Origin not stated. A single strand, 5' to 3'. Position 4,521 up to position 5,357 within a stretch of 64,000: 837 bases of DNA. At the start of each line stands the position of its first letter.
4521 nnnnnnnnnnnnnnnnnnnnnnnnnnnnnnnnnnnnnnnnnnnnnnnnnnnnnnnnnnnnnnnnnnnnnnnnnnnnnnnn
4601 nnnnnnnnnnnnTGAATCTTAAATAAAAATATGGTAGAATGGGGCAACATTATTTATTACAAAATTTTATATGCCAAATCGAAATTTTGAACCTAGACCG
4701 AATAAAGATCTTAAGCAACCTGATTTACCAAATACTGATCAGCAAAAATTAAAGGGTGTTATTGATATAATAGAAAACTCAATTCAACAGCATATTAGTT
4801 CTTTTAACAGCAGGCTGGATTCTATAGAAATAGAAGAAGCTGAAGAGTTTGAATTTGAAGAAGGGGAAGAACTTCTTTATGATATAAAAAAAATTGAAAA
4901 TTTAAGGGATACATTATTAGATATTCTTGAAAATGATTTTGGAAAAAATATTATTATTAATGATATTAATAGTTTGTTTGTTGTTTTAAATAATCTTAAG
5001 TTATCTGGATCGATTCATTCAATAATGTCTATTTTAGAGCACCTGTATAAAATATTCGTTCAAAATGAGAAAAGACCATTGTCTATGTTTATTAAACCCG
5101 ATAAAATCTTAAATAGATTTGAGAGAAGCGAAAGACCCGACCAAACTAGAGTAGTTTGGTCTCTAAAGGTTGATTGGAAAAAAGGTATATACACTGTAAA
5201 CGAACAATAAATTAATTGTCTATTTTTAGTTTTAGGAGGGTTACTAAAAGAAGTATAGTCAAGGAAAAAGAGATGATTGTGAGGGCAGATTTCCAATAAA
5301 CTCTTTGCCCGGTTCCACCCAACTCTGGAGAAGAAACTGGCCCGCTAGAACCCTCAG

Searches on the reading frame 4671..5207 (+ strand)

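Call 5: search_protein_families(library=pfam, proteins=[window:4671-5207:+], max_evalue=0.1)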
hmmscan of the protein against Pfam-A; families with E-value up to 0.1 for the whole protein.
window:4671-5207:+ (179 aa): 2 families
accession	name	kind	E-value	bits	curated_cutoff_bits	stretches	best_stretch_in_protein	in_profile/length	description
PF04822.18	Takusan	-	0.0065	16.8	28.1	1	63-96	17-50/85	Takusan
PF02086.21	MethyltransfD12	-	0.09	12.9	22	0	91-178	42-126/253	D12 class N6 adenine-specific DNA methyltransferase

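Call 102: search_protein_families(library=pfam, proteins=[window:4671-5207:+], max_evalue=0.001)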
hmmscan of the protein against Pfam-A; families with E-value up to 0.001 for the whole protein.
window:4671-5207:+ (179 aa): 0 families
